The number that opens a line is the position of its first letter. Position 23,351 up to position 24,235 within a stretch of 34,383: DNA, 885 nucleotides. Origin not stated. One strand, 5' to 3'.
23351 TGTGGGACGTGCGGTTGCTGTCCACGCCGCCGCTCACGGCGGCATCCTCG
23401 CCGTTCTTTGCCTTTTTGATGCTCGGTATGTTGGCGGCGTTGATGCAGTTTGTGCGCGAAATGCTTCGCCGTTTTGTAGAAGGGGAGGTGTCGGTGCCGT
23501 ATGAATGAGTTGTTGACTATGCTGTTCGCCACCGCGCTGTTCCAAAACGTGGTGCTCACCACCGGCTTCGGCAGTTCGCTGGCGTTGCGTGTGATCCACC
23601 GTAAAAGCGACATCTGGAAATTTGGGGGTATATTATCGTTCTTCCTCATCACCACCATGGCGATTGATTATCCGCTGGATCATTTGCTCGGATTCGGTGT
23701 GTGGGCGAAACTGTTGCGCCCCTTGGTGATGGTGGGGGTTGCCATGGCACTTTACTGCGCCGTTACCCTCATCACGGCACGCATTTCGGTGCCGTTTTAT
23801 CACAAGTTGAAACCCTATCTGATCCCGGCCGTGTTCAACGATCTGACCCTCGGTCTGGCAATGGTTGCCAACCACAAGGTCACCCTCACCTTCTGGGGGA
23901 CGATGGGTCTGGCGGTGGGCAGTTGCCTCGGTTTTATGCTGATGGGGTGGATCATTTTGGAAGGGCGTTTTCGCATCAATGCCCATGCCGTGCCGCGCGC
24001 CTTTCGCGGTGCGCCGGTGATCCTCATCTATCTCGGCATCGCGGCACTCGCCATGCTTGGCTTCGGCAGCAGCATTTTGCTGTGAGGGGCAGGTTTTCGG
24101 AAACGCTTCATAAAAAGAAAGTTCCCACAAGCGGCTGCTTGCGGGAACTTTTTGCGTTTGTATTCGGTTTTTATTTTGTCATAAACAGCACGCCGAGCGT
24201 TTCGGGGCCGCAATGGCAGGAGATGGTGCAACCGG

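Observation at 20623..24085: Reduced four-gene Rnf-derived operon (C-like, D, E-like, A-like) with no rnfG and no rnfB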

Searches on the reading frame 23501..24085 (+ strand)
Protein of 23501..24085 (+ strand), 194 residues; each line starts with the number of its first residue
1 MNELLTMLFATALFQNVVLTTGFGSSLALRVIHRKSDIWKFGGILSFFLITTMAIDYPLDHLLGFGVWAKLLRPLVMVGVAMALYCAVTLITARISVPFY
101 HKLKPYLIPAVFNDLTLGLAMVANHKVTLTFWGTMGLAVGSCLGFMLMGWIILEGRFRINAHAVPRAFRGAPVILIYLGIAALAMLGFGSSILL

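Call 3: search_protein_families(library=pfam, proteins=[window:23501-24085:+], max_evalue=0.1)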
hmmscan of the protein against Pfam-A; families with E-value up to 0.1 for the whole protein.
window:23501-24085:+ (194 aa): 2 families
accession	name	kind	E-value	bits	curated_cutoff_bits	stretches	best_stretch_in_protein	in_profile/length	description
PF02508.19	Rnf-Nqr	-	6.4e-11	43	23.8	1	5-189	2-171/174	Rnf-Nqr subunit, membrane protein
PF10247.14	Romo1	-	0.076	13.9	27.6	1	134-159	11-36/66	Reactive mitochondrial oxygen species modulator 1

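Call 4: search_protein_families(library=ncbifam, proteins=[window:23501-24085:+], max_evalue=0.1)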
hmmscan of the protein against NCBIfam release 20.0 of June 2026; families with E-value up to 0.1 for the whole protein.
window:23501-24085:+ (194 aa): 4 families
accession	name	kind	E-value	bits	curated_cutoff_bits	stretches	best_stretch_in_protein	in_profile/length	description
TIGR01943.1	rnfA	subfamily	7.9e-12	46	229.3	1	3-189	2-187/190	RnfABCDGE type electron transport complex subunit A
NF003481.0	PRK05151.1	equivalog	9.1e-10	39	240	1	1-190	1-189/193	electron transport complex subunit RsxA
TIGR01940.1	nqrE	equivalog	0.057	13.7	247.55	0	4-189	3-197/200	NADH:ubiquinone reductase (Na(+)-transporting) subunit E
NF041835.1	rnfA_Methano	equivalog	0.064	13.7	300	1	3-187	5-188/195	Rnf electron transport complex subunit RnfA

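Call 22: search_solved_structures(query=window:23501-24085:+, max_evalue=0.01, show_alignments=3)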
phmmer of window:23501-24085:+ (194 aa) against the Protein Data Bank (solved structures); distinct sequences matched with E-value up to 0.01: 3.
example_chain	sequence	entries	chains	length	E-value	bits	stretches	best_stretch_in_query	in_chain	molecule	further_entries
9eri_A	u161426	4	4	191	2.6e-09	40.6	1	8-190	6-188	Na(+)-translocating ferredoxin:NAD(+) oxidoreductase complex subunit A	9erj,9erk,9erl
7zc6_A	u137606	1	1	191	1.4e-07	35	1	5-189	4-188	RnfA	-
8ahx_A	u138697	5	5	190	2.4e-05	27.7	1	5-190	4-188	Ion-translocating oxidoreductase complex subunit A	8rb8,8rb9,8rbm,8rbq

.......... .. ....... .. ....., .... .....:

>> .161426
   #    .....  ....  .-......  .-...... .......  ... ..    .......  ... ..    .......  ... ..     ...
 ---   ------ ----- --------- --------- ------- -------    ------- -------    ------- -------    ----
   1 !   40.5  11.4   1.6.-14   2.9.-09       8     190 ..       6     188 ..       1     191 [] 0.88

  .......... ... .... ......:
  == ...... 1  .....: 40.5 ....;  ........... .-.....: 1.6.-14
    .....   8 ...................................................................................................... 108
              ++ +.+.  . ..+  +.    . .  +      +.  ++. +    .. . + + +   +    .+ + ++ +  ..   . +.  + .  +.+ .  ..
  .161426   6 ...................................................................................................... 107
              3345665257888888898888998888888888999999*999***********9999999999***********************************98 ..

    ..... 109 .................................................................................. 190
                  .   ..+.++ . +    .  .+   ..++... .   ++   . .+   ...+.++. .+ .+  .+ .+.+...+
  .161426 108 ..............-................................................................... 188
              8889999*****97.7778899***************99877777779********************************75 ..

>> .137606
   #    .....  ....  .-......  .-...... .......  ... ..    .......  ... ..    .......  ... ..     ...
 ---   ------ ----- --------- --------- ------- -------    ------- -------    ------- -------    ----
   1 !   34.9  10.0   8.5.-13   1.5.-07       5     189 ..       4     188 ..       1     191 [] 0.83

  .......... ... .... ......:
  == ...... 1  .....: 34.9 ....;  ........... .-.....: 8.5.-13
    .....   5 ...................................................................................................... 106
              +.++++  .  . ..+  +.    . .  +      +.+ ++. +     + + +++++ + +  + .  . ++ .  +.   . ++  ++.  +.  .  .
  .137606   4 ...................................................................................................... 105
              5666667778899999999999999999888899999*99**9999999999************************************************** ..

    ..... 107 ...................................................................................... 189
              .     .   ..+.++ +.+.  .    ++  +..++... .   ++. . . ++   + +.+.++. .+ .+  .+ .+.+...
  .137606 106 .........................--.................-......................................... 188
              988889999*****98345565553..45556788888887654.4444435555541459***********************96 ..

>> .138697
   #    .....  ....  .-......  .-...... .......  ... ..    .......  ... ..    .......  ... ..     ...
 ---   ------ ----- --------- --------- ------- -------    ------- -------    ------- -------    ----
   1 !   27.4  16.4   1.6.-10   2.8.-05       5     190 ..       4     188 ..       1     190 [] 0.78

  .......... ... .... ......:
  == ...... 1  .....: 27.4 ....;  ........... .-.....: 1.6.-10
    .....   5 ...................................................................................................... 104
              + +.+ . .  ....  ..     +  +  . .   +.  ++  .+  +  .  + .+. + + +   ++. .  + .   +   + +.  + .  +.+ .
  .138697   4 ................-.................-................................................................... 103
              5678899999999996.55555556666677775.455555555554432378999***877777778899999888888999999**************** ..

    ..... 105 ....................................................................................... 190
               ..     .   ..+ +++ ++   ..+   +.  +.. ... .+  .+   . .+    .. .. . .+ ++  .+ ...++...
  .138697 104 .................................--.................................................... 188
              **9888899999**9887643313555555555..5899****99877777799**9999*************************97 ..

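Call 54: find_homologous_proteins(query=window:23501-24085:+)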
Query window:23501-24085:+ (194 aa): 51 proteins with E <= 0.001 among 698 candidates.
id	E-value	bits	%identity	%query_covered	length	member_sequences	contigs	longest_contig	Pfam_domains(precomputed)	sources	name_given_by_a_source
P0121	1.4e-111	389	93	100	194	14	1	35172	PF02508.20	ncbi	-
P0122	1.4e-100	353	86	100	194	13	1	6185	PF02508.20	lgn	-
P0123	5.2e-97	341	82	100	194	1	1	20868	PF02508.20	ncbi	-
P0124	2.5e-96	339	81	100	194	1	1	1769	-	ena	-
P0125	2.7e-93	329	81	100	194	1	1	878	PF02508.20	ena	-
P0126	5.0e-88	312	73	94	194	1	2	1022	-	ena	-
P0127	9.8e-88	311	77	100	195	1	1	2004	PF02508.20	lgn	-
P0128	3.1e-83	297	71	89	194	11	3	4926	-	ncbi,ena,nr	ncbi:MAG: hypothetical protein J6R77_08015 [Clostridia bacterium]|nr:hypothetical protein [Clostridi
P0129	2.1e-82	294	69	89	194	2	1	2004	-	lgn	-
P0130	2.1e-79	284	68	100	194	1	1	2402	-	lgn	-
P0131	8.3e-78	279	67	100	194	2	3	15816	PF02508.20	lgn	-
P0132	8.7e-78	279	67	100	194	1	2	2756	-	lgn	-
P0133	1.2e-77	278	69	98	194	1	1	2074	PF02508.20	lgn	-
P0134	3.8e-77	277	66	100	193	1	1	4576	PF02508.20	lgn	-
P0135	5.2e-77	276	64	100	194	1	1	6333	PF02508.20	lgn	-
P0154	8.6e-48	181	49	94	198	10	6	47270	PF02508.20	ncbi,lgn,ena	-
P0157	4.8e-44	169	47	96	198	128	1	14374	PF02508.20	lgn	-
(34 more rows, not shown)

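Call 63: search_protein_representatives(alignment_id=A2)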
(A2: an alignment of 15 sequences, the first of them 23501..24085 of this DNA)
Query: 15 sequences, 198 profile positions. Proteins with E-value up to 0.001 (for the whole library): 2076; up to 1e-10: 629; up to 1e-30: 33. The best 150 are listed.
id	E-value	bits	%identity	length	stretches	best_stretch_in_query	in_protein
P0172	3.6e-72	258.6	-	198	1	1-198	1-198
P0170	1.0e-65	237.5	-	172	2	4-125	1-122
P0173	1.5e-65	236.9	-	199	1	2-197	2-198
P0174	1.8e-57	210.6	-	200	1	4-197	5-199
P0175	8.3e-57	208.4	-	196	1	4-197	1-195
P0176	4.7e-53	196.2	-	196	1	5-195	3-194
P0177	2.9e-50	187.1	-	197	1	3-197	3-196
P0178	3.2e-49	183.7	-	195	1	4-191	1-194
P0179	4.3e-49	183.3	-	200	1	9-198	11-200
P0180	3.6e-48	180.3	-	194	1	9-198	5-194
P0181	3.5e-45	170.5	-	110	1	90-198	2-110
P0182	1.3e-44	168.6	-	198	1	10-196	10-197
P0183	7.1e-43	163.0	-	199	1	4-196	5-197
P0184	5.5e-42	160.1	-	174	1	56-166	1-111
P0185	1.1e-41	159.1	-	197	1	1-194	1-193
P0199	6.2e-31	124.0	-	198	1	3-192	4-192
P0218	1.6e-28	116.1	-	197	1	3-192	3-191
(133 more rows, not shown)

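Call 68: find_homologous_proteins(query=A3, max_evalue=1e-10)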
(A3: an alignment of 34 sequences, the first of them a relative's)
Query A3 (34 sequences) (198 aa, profile of the alignment): 730 proteins with E <= 1e-10 among 8000 candidates; the best 120 are listed.
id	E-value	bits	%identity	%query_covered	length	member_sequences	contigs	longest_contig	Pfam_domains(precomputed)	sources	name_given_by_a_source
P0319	2.4e-65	238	32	96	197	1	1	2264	PF02508.20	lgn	-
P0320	3.6e-65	238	44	98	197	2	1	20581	PF02508.20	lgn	-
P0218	6.0e-65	237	34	97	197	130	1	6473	PF02508.20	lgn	-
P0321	1.3e-64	236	41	91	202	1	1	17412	PF02508.20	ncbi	-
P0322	2.1e-64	235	62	99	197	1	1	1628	PF02508.20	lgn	-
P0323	1.2e-63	233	38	100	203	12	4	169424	PF02508.20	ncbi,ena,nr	ncbi:MAG: NADH:ubiquinone oxidoreductase, subunit RnfA [Oscillospiraceae bacterium]|nr:NADH:ubiquino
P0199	1.5e-63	232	100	100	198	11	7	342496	PF02508.20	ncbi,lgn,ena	-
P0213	1.6e-63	232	25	97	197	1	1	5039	PF02508.20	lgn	-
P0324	1.7e-63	232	42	99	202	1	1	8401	PF02508.20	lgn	-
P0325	8.6e-63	230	62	99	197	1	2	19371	PF02508.20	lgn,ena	-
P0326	2.8e-62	228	63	99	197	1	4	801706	PF02508.20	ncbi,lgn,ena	-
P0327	7.1e-62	227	85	100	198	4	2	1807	PF02508.20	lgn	-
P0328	1.1e-61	226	36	99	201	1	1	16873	PF02508.20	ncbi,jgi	jgi:electron transport complex protein RnfA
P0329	1.3e-61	226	63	99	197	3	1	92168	PF02508.20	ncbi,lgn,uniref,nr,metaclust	ncbi:Rnf-Nqr domain containing protein [Acetanaerobacterium elongatum]|uniref:Electron transport com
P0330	2.1e-61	225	60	99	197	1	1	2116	PF02508.20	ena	-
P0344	8.2e-60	220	28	99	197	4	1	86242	PF02508.20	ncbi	-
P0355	3.7e-59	218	28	94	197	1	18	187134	PF02508.20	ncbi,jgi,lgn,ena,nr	ncbi:MAG: hypothetical protein E7478_01790 [Ruminococcaceae bacterium]|nr:hypothetical protein [Osci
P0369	1.1e-58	217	30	99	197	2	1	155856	PF02508.20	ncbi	-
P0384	1.9e-58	216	30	99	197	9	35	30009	PF02508.20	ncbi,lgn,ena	ncbi:MAG: Rnf-Nqr domain containing protein [Oscillospiraceae bacterium]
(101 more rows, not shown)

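Call 69: find_encoding_contigs(protein=P0329, flank=8000, max_places=1)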
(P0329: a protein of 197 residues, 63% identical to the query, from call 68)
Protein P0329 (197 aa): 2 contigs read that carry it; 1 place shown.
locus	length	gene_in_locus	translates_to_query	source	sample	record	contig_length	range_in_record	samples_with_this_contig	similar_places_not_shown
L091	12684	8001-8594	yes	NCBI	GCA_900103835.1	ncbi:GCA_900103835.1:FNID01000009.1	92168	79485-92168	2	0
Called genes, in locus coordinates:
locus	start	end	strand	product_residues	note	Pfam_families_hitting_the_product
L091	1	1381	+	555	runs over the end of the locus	PF03193:RsgA_GTPase (faint), PF13175:AAA_15 (faint), PF13191:AAA_16 (faint), PF13476:AAA_23 (faint), PF00005:ABC_tran, PF13304:AAA_21 (weak), PF00005:ABC_tran, PF13304:AAA_21 (weak), +11 more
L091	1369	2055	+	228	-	PF07155:ECF-ribofla_trS, PF20221:DUF6580 (weak)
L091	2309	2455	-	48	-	-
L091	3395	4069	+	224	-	PF00834:Ribul_P_3_epim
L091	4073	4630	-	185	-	PF05389:MecA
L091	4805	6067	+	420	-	PF10531:SLBB (weak), PF13183:Fer4_8 (faint), PF12797:Fer4_2 (faint), PF13237:Fer4_10 (weak), PF00037:Fer4 (faint), PF12838:Fer4_7 (weak), PF13187:Fer4_9, PF13534:Fer4_17 (weak), +1 more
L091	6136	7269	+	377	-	PF03116:NQR2_RnfD_RnfE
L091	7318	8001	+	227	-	PF02508:Rnf-Nqr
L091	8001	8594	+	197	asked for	PF02508:Rnf-Nqr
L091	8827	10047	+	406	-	PF13200:DUF4015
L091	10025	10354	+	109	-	PF03977:OAD_beta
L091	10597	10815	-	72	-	PF07866:DUF1653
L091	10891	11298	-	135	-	-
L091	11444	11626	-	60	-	PF13396:PLDc_N (weak)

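Call 70: find_encoding_contigs(protein=P0355, flank=8000, max_places=1)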
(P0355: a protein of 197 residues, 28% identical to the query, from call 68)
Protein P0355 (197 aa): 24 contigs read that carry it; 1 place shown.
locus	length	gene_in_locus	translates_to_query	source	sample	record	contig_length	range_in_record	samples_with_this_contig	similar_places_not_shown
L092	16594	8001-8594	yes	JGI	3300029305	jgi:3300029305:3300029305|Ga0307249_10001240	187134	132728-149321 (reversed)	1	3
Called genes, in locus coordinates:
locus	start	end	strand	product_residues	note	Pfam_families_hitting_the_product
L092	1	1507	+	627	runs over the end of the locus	PF02518:HATPase_c (weak), PF13589:HATPase_c_3, PF00183:HSP90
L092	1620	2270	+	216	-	-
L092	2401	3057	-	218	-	-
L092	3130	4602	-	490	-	PF00478:IMPDH, PF03060:NMO (faint), PF00571:CBS, PF01070:FMN_dh (weak)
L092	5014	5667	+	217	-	PF00834:Ribul_P_3_epim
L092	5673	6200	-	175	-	-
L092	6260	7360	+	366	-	PF03116:NQR2_RnfD_RnfE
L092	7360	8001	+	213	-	PF02508:Rnf-Nqr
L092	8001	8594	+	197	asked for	PF02508:Rnf-Nqr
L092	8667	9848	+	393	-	PF13200:DUF4015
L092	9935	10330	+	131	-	PF02699:YajC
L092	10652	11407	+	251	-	PF01636:APH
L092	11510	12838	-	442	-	PF19830:DUF6311, PF25853:DUF6311_C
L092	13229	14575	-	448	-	PF00657:Lipase_GDSL (faint), PF13472:Lipase_GDSL_2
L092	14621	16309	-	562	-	PF02156:Glyco_hydro_26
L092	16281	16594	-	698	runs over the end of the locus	PF11104:PilM_2 (weak), PF06723:MreB_Mbl (weak), PF14450:FtsA, PF02597:ThiS (faint)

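Call 71: find_encoding_contigs(protein=P0323, flank=8000, max_places=1)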
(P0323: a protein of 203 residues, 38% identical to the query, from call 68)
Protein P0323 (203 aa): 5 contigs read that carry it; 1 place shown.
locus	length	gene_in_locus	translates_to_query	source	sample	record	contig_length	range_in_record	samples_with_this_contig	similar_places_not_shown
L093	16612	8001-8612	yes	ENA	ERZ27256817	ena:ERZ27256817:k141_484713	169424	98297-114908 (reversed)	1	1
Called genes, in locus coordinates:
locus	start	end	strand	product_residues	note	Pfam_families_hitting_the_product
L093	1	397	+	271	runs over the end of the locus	PF02811:PHP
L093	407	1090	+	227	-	PF08713:DNA_alkylation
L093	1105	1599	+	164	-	PF01797:Y1_Tnp (weak)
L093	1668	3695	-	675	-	PF13306:LRR_5, PF12799:LRR_4 (faint), PF13855:LRR_8 (faint), PF13306:LRR_5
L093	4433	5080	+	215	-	PF00834:Ribul_P_3_epim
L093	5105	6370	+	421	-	PF13746:Fer4_18 (faint), PF10531:SLBB (weak), PF13187:Fer4_9 (faint), PF17179:Fer4_22 (faint), PF25160:LdpA_Fe-S-bd (faint), PF12838:Fer4_7, PF13237:Fer4_10, PF13183:Fer4_8 (weak), +3 more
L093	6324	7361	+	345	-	PF03116:NQR2_RnfD_RnfE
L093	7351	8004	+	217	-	PF02508:Rnf-Nqr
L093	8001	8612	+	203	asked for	PF02508:Rnf-Nqr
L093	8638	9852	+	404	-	PF13200:DUF4015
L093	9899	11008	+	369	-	PF02615:Ldh_2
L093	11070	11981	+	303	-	PF01261:AP_endonuc_2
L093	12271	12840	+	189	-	-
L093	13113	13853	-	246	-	PF01520:Amidase_3, PF06347:SH3_4 (weak), PF08239:SH3_3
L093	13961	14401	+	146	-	PF16112:DUF4830 (weak)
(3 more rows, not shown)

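Call 74: search_protein_families(library=ncbifam, proteins=[L091:8827-10047:+, L091:4805-6067:+, L091:6136-7269:+, L092:6260-7360:+, L092:5673-6200:-], max_evalue=0.01)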
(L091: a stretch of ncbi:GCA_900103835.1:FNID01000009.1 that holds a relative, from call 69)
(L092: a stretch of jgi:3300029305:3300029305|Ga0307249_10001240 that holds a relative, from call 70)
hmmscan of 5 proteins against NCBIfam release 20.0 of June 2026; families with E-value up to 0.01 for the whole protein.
L091:8827-10047:+ (406 aa): 0 families

L091:4805-6067:+ (420 aa): 27 families (the best 25 are shown)
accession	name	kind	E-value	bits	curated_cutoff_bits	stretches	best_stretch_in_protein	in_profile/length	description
TIGR01945.1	rnfC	subfamily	1.7e-43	148.8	245.95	1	140-412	142-431/435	RnfABCDGE type electron transport complex subunit C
NF003454.1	PRK05035.1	equivalog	3.7e-36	124.8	345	1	143-417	147-440/556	electron transport complex subunit RsxC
NF041837.1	rnfC_Methano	equivalog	1e-26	93.8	650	1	246-414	258-428/438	Rnf electron transport complex subunit RnfC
TIGR04481.1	PR_assoc_PrdC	equivalog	3.8e-09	35.8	490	1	137-335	91-305/425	proline reductase-associated electron transfer protein PrdC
NF003761.0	PRK05352.1-4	equivalog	2.8e-08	32.9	450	2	346-410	376-442/449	Na(+)-translocating NADH-quinone reductase subunit A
TIGR00314.1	cdhA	equivalog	4.9e-08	31.2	781.3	1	342-410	397-464/784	CO dehydrogenase/acetyl-CoA synthase complex subunit alpha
NF009053.0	PRK12387.1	subfamily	1.3e-05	25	204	1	344-398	38-88/180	formate hydrogenlyase complex iron-sulfur subunit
NF042909.1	FMH_DH_FwdF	exception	2.8e-05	23.4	375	1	345-399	100-154/336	tungsten-dependent formylmethanofuran dehydrogenase subunit FwdF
NF006076.0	PRK08222.1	equivalog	4.3e-05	23.4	270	1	345-398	39-88/181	hydrogenase 4 subunit H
NF040864.1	HgcB_ferredoxin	equivalog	5.2e-05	23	99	1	345-398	15-59/93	mercury methylation ferredoxin HgcB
NF045874.1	Vhu_polyferre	exception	7.6e-05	21.6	600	1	340-398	288-344/381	F420-non-reducing hydrogenase associated-polyferredoxin VhuB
NF007204.0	PRK09625.1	equivalog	0.00012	22.1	125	1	335-405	51-111/133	pyruvate flavodoxin oxidoreductase subunit delta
NF058577.1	FdxA_fam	equivalog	0.00039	20.6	65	1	345-398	8-51/52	4Fe-4S ferredoxin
NF042987.1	OGOR_delta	exception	0.0004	20.5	125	1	343-397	30-82/89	2-oxoglutarate ferredoxin oxidoreductase subunit delta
TIGR02512.1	FeFe_hydrog_A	subfamily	0.00048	19.1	405.95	1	345-398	8-65/375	[FeFe] hydrogenase, group A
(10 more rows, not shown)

L091:6136-7269:+ (377 aa): 6 families
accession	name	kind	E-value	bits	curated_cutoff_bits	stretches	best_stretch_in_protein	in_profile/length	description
TIGR01946.1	rnfD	subfamily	5.9e-66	223.1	207.05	1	8-307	1-317/327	RnfABCDGE type electron transport complex subunit D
NF002011.0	PRK00816.1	equivalog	2.3e-48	165.1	415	2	2-138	2-140/352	electron transport complex subunit RsxD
NF041838.1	rnfD_Methano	equivalog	6.9e-38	130.6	400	2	7-138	7-138/285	Rnf electron transport complex subunit RnfD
NF003756.0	PRK05349.1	equivalog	3.6e-33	115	414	1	45-309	123-391/406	NADH:ubiquinone reductase (Na(+)-transporting) subunit B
TIGR01937.1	nqrB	equivalog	6.1e-33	114.3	349.9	2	174-311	264-406/413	NADH:ubiquinone reductase (Na(+)-transporting) subunit B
NF002181.0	PRK01024.1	equivalog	1.4e-27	96.6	792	2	177-311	348-495/503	Na(+)-transporting NADH-quinone reductase subunit B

L092:6260-7360:+ (366 aa): 6 families
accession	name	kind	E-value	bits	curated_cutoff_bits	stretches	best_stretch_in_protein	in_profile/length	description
TIGR01946.1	rnfD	subfamily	1.9e-25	90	207.05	1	25-295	26-313/327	RnfABCDGE type electron transport complex subunit D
NF003756.0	PRK05349.1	equivalog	2.9e-25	89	414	1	24-302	110-392/406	NADH:ubiquinone reductase (Na(+)-transporting) subunit B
NF041838.1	rnfD_Methano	equivalog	3e-21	76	400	2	157-296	137-274/285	Rnf electron transport complex subunit RnfD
TIGR01937.1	nqrB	equivalog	7.1e-21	74.6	349.9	1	18-302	104-405/413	NADH:ubiquinone reductase (Na(+)-transporting) subunit B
NF002011.0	PRK00816.1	equivalog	5.6e-16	58.5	415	2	27-130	36-140/352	electron transport complex subunit RsxD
NF002181.0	PRK01024.1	equivalog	3.3e-12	45.9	792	2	17-130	103-213/503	Na(+)-transporting NADH-quinone reductase subunit B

L092:5673-6200:- (175 aa): 0 families

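Call 80: list_cluster_members(proteins=[P0326, P0199, P0329, P0384, P0218, P0157, P0154, P0369, P0344, P0328])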
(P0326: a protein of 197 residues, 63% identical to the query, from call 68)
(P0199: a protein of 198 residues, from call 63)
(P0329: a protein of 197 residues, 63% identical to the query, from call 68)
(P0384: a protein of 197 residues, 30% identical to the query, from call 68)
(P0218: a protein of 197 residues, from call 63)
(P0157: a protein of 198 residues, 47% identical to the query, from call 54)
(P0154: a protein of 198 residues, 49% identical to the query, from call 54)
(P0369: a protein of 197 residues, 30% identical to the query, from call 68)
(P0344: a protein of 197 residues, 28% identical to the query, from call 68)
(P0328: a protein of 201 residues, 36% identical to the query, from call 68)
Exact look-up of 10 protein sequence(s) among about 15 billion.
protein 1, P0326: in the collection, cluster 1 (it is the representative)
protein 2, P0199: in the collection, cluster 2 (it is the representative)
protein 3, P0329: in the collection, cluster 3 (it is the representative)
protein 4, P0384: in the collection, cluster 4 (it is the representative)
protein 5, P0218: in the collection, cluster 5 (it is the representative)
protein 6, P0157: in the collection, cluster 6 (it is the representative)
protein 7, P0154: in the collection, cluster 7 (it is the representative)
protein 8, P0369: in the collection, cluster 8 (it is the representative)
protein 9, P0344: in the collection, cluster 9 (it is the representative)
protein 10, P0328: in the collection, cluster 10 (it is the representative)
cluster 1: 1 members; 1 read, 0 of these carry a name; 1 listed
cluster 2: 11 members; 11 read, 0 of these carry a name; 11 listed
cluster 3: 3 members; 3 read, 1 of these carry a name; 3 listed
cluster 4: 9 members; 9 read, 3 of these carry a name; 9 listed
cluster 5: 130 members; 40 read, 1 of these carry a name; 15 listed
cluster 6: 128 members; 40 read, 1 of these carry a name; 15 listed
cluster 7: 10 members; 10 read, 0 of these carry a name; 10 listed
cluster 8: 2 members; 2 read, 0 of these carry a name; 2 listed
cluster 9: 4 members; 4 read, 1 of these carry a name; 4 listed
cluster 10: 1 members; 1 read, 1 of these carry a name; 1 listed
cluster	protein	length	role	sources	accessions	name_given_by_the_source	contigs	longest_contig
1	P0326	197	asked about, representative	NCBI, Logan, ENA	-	-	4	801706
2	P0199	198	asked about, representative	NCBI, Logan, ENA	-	-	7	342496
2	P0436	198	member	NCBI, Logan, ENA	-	-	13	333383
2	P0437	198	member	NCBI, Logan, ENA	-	-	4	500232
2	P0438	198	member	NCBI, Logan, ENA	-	-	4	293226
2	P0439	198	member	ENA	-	-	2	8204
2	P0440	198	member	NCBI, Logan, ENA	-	-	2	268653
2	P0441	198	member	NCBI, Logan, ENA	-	-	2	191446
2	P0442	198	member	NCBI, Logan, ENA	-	-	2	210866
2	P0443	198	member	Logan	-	-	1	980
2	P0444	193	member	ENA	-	-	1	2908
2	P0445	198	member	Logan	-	-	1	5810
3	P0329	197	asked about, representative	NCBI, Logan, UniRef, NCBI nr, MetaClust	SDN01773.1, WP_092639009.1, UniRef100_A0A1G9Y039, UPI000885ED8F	Rnf-Nqr domain containing protein [Acetanaerobacterium elongatum] | Electron transport complex protein RnfA n=1 Tax=Acetanaerobacterium elongatum ... | status=active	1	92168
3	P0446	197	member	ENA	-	-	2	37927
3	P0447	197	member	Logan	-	-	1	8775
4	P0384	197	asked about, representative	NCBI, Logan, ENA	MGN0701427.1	MAG: Rnf-Nqr domain containing protein [Oscillospiraceae bacterium]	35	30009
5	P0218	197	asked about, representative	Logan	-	-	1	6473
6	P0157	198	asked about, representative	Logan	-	-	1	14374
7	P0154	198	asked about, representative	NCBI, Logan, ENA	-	-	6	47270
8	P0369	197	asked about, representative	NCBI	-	-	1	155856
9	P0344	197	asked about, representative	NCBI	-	-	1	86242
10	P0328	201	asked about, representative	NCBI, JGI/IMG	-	electron transport complex protein RnfA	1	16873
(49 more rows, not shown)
